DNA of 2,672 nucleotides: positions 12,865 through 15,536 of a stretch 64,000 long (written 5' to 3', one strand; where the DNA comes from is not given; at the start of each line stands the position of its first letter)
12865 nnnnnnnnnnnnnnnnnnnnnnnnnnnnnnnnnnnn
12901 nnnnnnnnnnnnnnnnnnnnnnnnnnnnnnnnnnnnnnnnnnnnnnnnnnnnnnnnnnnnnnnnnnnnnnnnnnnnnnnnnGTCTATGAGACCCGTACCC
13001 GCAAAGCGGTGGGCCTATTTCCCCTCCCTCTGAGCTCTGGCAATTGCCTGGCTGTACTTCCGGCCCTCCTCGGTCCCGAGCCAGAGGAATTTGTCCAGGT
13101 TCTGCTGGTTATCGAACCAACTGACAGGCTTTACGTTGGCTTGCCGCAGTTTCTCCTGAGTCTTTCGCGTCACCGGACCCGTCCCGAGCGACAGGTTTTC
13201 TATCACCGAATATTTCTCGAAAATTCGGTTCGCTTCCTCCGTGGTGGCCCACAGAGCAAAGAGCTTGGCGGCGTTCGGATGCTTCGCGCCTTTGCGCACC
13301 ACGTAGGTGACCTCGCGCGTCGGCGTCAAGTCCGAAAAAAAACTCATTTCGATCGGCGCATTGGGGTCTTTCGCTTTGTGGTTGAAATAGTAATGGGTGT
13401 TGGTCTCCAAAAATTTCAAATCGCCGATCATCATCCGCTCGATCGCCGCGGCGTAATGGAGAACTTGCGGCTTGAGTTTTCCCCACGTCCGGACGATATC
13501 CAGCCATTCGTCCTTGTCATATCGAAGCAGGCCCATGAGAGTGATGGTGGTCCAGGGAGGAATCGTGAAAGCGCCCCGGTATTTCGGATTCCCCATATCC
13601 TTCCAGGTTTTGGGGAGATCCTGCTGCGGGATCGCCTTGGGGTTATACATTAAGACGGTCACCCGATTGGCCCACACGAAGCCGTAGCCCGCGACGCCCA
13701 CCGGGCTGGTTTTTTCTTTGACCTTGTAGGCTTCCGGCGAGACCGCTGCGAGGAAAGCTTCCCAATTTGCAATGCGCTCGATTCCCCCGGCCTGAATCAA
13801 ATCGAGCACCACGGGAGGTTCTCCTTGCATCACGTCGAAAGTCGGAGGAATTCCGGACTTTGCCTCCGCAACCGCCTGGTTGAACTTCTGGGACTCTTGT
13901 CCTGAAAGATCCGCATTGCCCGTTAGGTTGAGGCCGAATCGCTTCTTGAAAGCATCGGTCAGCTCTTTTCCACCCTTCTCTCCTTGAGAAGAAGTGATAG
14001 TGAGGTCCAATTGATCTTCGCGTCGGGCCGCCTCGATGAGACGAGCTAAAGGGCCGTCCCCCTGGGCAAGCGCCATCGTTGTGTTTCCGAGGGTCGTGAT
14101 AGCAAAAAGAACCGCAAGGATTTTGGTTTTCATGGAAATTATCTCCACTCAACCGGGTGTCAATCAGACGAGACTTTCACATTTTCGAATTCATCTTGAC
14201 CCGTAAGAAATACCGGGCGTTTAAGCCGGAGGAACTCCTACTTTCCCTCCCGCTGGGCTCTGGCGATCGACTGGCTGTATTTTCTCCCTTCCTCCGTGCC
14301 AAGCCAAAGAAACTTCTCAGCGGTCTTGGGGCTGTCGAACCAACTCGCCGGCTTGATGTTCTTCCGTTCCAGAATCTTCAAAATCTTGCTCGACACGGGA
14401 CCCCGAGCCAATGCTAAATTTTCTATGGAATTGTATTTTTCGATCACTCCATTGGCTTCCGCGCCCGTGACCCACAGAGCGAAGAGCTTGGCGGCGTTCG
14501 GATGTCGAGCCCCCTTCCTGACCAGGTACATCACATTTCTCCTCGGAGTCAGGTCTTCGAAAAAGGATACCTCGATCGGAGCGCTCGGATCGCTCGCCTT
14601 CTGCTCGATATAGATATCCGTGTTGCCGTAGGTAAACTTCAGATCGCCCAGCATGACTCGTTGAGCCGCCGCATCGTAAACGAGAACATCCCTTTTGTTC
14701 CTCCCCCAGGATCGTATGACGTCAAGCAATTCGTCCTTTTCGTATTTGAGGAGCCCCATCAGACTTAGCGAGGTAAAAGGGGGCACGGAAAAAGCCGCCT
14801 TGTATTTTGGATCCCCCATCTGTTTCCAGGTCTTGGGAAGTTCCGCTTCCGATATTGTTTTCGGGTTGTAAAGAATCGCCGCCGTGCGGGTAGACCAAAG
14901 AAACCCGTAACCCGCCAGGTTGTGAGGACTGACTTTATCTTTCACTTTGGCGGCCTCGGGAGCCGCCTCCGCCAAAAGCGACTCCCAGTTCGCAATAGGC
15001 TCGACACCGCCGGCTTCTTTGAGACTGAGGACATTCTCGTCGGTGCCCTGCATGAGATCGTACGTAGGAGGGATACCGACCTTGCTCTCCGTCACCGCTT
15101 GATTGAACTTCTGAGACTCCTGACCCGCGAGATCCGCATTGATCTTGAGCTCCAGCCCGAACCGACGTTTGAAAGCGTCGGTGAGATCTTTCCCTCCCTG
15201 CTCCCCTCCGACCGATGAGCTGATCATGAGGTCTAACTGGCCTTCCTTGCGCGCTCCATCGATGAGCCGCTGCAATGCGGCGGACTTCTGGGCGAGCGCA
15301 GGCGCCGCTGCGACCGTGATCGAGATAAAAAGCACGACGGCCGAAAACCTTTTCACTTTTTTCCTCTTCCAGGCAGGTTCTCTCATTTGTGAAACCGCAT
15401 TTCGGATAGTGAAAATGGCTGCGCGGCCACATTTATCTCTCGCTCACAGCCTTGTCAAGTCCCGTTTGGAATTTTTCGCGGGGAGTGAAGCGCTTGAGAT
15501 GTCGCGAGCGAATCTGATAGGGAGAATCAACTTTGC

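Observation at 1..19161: Candidate (hetero)aromatic-acid catabolic island: two UbiD decarboxylases, class II aldolase, three-subunit Mo-hydroxylase, multi-SBP ABC importer, asparaginase, hbd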

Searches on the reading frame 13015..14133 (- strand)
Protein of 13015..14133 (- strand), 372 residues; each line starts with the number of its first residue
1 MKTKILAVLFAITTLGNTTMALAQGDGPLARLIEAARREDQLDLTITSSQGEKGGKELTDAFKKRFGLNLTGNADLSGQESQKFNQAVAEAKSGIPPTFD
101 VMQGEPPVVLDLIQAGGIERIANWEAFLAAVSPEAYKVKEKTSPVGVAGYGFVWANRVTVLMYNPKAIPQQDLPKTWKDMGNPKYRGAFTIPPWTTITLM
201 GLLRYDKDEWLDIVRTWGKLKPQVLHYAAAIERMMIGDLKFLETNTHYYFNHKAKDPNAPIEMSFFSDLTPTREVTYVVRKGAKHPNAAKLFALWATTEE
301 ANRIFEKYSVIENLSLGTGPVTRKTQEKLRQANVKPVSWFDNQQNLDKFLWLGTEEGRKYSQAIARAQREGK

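Call 7: search_protein_families(library=pfam, proteins=[window:13015-14133:-])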
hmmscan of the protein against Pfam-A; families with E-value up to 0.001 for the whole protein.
window:13015-14133:- (372 aa): 4 families
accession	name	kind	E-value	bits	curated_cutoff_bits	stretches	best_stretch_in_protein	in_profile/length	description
PF13416.11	SBP_bac_8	-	9.8e-20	71.9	27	1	58-304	2-251/279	Bacterial extracellular solute-binding protein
PF13343.11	SBP_bac_6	-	1.4e-10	41.6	24.6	1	148-309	54-215/245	Bacterial extracellular solute-binding protein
PF01547.30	SBP_bac_1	-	5.1e-06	27.1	26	1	56-302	11-306/307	Bacterial extracellular solute-binding protein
PF13531.11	SBP_bac_11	-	8.4e-06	26.1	25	1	126-308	50-224/227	Bacterial extracellular solute-binding protein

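Call 12: search_protein_families(library=ncbifam, proteins=[window:13015-14133:-], max_evalue=0.00001)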
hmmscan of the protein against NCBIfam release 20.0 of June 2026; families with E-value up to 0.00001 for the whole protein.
window:13015-14133:- (372 aa): 0 families

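Call 26: search_solved_structures(query=window:13015-14133:-, max_evalue=0.01)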
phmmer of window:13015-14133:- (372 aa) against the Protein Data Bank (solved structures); distinct sequences matched with E-value up to 0.01: 14.
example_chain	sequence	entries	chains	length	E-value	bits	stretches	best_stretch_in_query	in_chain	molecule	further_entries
6iwf_A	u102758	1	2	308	4.8e-12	48.9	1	106-305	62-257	Ferric iron-binding protein HitA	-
6ivy_A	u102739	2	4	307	6.5e-12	48.4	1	118-305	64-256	Periplasmic Ferric iron-binding Protein HitA | Ferric iron-binding periplasmic protein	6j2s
1xvx_A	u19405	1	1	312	5.2e-06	29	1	45-309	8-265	YfuA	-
1xvy_A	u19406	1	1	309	5.6e-05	25.6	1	45-333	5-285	sfuA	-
7f6s_A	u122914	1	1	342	0.00011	24.7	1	31-295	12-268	Iron ABC transporter, periplasmic iron-binding protein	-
7f6p_A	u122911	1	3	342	0.00014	24.3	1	31-295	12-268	Iron ABC transporter, periplasmic iron-binding protein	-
7f6t_A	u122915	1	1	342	0.00019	23.9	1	31-295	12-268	Iron ABC transporter, periplasmic iron-binding protein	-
7f6e_A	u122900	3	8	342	0.00019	23.8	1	31-295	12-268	Iron ABC transporter, periplasmic iron-binding protein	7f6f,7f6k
7f6q_A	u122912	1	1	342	0.0002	23.8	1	31-295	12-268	Iron ABC transporter, periplasmic iron-binding protein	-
7f6r_A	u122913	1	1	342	0.00025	23.4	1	31-295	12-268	Iron ABC transporter, periplasmic iron-binding protein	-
7f6n_A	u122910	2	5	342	0.00043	22.7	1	31-295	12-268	Iron ABC transporter, periplasmic iron-binding protein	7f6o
7f6u_A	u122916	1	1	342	0.00045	22.6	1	31-295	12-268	Iron ABC transporter, periplasmic iron-binding protein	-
8k7n_A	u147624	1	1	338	0.00054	22.4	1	41-194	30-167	Ferric iron ABC transporter, iron-binding protein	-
7w3w_A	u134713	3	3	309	0.00065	22.1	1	43-290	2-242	Iron-utilization periplasmic protein | Ferric iron ABC transporter iron-binding protein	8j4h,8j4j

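Call 53: find_homologous_proteins(query=window:13015-14133:-, max_evalue=1e-10)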
Query window:13015-14133:- (372 aa): 233 proteins with E <= 1e-10 among 5202 candidates; the best 120 are listed.
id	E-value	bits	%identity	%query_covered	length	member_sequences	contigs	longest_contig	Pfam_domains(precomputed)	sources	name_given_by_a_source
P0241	8.9e-235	797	94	100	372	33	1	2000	PF13531.12,PF13416.12,PF13343.12,PF01547.31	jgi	jgi:iron(III) transport system substrate-binding protein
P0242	4.5e-213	725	83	100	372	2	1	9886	PF13416.12,PF13343.12,PF01547.31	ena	-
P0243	3.0e-207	706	83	100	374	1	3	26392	PF13416.12,PF13343.12,PF01547.31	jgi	jgi:ABC-type Fe3+ transport system substrate-binding protein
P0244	1.0e-179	615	70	100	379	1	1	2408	PF13416.12,PF13343.12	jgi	jgi:ABC-type Fe3+ transport system substrate-binding protein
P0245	5.4e-179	613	69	100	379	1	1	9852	PF13416.12,PF13343.12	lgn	-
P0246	5.7e-179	613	70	100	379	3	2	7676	PF13416.12,PF13343.12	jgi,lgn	jgi:ABC-type Fe3+ transport system substrate-binding protein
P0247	1.3e-178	612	70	100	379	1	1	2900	PF13416.12,PF13343.12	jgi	jgi:ABC-type Fe3+ transport system substrate-binding protein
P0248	6.0e-171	587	70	94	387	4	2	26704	PF13416.12,PF13343.12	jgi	jgi:ABC-type Fe3+ transport system substrate-binding protein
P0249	1.6e-169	582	96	72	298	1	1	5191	PF13416.12,PF13343.12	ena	-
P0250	9.4e-169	579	66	100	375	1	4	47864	PF13416.12,PF13343.12,PF01547.31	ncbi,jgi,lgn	jgi:ABC-type Fe3+ transport system substrate-binding protein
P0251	1.5e-168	579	66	97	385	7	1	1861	PF13416.12,PF13343.12,PF01547.31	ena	-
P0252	1.9e-167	575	66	100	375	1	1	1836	PF13416.12,PF13343.12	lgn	-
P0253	1.4e-165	569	65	100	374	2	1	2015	PF13416.12,PF13343.12,PF01547.31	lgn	-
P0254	3.2e-165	568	72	88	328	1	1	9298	PF13416.12,PF13343.12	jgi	jgi:ABC-type Fe3+ transport system substrate-binding protein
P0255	1.4e-162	559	64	100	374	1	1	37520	PF13416.12,PF13343.12,PF01547.31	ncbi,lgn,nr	ncbi:MAG: extracellular solute-binding protein [Deltaproteobacteria bacterium]|nr:extracellular solu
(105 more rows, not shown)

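Call 81: predict_structure(alignment_id=A2)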
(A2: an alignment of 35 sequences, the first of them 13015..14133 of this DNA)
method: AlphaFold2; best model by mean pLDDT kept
length: 372 residues; sequences in the alignment: 35
mean_pLDDT: 91.1   pTM: 0.87
mean pLDDT of the five models: 91.1, 90.7, 90.1, 88.9, 84.4
residues with pLDDT >= 90: 316; 70-90: 31; 50-70: 13; < 50: 12
segments of 3 or more residues with pLDDT < 50: 13-21
pLDDT, mean of each block of 10 residues (from residue 1): 53 44 69 96 93 96 97 90 92 95 93 95 96 96 94 96 97 96 94 88 97 96 79 94 93 93 96 96 97 97 95 93 95 95 96 95 94 89
secondary structure, 60 per line:
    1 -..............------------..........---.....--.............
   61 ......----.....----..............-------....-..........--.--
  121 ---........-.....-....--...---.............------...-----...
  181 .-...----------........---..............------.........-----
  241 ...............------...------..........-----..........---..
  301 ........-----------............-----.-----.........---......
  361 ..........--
elements in order: H2-15 H28-37 E41-45 H48-66 E71-75 H80-93 E101-104 H106-115 H124-131 H133-137 H139-142 E151-163 H178-181 H196-203 H207-220 H227-235 E241-245 H246-255 E262-264 E271-280 H286-295 H299-308 H320-331 H343-351 H355-370

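Call 83: fold_search(model_id=the predicted structure, library=pdb)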
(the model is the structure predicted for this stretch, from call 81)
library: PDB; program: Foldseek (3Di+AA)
matches with E <= 10: 1546; with E <= 0.001: 942
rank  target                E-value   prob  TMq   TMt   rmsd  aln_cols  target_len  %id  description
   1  7f6u                  1.2e-15  1.00  0.65  0.70   5.3       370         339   17  Crystal structure of metal-citrate-binding mutant (Y221A) protein (MctA) of ABC transporter in apo state (released 2021-12-01)
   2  7f6t                  1.9e-15  1.00  0.63  0.69   5.3       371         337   18  Crystal structure of metal-citrate-binding mutant (Y221F) protein (MctA) of ABC transporter in apo state (released 2021-12-01)
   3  7f6r                  2.3e-15  1.00  0.66  0.72   5.1       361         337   17  Crystal structure of metal-citrate-binding mutant (S164A) protein (MctA) of ABC transporter in apo state (released 2021-12-01)
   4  7f6k_B                5.0e-15  1.00  0.65  0.71   4.6       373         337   17  Crystal structure of metal-citrate-binding protein (MctA) of ABC transporter endogenously bound to citrate (released 2021-12-01)
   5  7f6n_A                8.3e-15  1.00  0.66  0.72   4.4       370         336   17  Crystal structure of metal-citrate-binding mutant (S26A) protein (MctA) of ABC transporter endogenously bound to Mg2+- (released 2021-12-01)
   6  7f6e_A                1.4e-14  1.00  0.64  0.69   5.1       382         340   18  Crystal structure of metal-citrate-binding protein (MctA) of ABC transporter endogenously bound to Mg2+-citrate comple (released 2021-12-01)
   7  7f6e_B                1.7e-14  1.00  0.67  0.72   4.4       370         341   18  Crystal structure of metal-citrate-binding protein (MctA) of ABC transporter endogenously bound to Mg2+-citrate comple (released 2021-12-01)
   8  7f6s                  1.8e-14  1.00  0.62  0.68   5.6       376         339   18  Crystal structure of metal-citrate-binding mutant (T199A) protein (MctA) of ABC transporter in apo state (released 2021-12-01)
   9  6ivy_A                2.7e-14  1.00  0.64  0.77   4.8       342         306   20  Crystal structure of iron-bound HitA from Pseudomonas aeruginosa (released 2019-12-04)
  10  7f6q                  3.5e-14  1.00  0.66  0.72   4.7       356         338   18  Crystal structure of metal-citrate-binding mutant (S79A) protein (MctA) of ABC transporter in apo state (released 2021-12-01)
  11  7f6f_A                3.7e-14  1.00  0.65  0.71   4.7       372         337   18  Crystal structure of metal-citrate-binding protein (MctA) of ABC transporter endogenously bound to Mg2+-citrate comple (released 2021-12-01)
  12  7f6e_C                4.1e-14  1.00  0.69  0.76   4.2       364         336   17  Crystal structure of metal-citrate-binding protein (MctA) of ABC transporter endogenously bound to Mg2+-citrate comple (released 2021-12-01)
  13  6ivy_B                6.4e-14  1.00  0.60  0.71   8.4       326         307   19  Crystal structure of iron-bound HitA from Pseudomonas aeruginosa (released 2019-12-04)
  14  7f6k_C                7.4e-14  1.00  0.65  0.73   4.3       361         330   19  Crystal structure of metal-citrate-binding protein (MctA) of ABC transporter endogenously bound to citrate (released 2021-12-01)
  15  7f6p_A                1.1e-13  1.00  0.64  0.69   4.9       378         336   18  Crystal structure of metal-citrate-binding mutant (D28A) protein (MctA) of ABC transporter endogenously bound to citra (released 2021-12-01)
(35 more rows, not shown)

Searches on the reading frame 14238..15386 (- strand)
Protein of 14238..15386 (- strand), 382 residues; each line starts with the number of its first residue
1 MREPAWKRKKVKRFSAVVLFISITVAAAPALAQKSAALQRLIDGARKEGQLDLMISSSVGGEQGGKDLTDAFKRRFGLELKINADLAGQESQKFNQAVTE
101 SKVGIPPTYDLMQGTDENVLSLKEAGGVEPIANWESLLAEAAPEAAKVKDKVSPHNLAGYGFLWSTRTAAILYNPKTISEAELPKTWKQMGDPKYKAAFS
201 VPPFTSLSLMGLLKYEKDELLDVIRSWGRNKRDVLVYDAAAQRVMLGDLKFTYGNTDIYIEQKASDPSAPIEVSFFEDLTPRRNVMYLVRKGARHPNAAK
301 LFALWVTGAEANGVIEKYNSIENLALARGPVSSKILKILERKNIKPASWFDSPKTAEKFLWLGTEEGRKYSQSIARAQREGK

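Call 7: search_protein_families(library=pfam, proteins=[window:14238-15386:-])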
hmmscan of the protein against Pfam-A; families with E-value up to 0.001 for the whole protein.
window:14238-15386:- (382 aa): 3 families
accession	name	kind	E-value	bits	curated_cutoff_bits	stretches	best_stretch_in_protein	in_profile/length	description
PF13416.11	SBP_bac_8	-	1.2e-11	45.3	27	1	68-311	2-248/279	Bacterial extracellular solute-binding protein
PF13343.11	SBP_bac_6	-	3.1e-09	37.1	24.6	1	124-317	26-213/245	Bacterial extracellular solute-binding protein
PF01547.30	SBP_bac_1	-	1.1e-06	29.4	26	1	70-312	15-306/307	Bacterial extracellular solute-binding protein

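Call 52: search_solved_structures(query=window:14238-15386:-, max_evalue=0.01, show_alignments=3)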
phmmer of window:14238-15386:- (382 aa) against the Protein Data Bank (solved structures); distinct sequences matched with E-value up to 0.01: 13.
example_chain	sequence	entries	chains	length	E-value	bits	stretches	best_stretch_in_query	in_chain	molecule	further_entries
1xvx_A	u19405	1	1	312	7.7e-08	35.1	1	165-356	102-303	YfuA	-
6iwf_A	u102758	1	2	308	3.4e-05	26.4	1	135-309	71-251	Ferric iron-binding protein HitA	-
6ivy_A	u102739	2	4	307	3.4e-05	26.4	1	135-309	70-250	Periplasmic Ferric iron-binding Protein HitA | Ferric iron-binding periplasmic protein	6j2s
1xvy_A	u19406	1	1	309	4.6e-05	26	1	152-339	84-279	sfuA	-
7f6p_A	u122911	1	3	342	5.3e-05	25.8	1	36-307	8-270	Iron ABC transporter, periplasmic iron-binding protein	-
8k7n_A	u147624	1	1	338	6.4e-05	25.5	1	165-357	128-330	Ferric iron ABC transporter, iron-binding protein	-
7f6s_A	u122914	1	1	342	6.8e-05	25.4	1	36-307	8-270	Iron ABC transporter, periplasmic iron-binding protein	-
7f6e_A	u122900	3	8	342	7.5e-05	25.3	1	36-307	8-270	Iron ABC transporter, periplasmic iron-binding protein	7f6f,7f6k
7f6q_A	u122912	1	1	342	9.5e-05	25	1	36-307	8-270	Iron ABC transporter, periplasmic iron-binding protein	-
7f6n_A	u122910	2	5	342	0.00014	24.4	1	36-307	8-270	Iron ABC transporter, periplasmic iron-binding protein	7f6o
7f6r_A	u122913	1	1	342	0.00015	24.3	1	36-307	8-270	Iron ABC transporter, periplasmic iron-binding protein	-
7f6t_A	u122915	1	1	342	0.00019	24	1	36-307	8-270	Iron ABC transporter, periplasmic iron-binding protein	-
7f6u_A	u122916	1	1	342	0.00033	23.2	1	36-307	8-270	Iron ABC transporter, periplasmic iron-binding protein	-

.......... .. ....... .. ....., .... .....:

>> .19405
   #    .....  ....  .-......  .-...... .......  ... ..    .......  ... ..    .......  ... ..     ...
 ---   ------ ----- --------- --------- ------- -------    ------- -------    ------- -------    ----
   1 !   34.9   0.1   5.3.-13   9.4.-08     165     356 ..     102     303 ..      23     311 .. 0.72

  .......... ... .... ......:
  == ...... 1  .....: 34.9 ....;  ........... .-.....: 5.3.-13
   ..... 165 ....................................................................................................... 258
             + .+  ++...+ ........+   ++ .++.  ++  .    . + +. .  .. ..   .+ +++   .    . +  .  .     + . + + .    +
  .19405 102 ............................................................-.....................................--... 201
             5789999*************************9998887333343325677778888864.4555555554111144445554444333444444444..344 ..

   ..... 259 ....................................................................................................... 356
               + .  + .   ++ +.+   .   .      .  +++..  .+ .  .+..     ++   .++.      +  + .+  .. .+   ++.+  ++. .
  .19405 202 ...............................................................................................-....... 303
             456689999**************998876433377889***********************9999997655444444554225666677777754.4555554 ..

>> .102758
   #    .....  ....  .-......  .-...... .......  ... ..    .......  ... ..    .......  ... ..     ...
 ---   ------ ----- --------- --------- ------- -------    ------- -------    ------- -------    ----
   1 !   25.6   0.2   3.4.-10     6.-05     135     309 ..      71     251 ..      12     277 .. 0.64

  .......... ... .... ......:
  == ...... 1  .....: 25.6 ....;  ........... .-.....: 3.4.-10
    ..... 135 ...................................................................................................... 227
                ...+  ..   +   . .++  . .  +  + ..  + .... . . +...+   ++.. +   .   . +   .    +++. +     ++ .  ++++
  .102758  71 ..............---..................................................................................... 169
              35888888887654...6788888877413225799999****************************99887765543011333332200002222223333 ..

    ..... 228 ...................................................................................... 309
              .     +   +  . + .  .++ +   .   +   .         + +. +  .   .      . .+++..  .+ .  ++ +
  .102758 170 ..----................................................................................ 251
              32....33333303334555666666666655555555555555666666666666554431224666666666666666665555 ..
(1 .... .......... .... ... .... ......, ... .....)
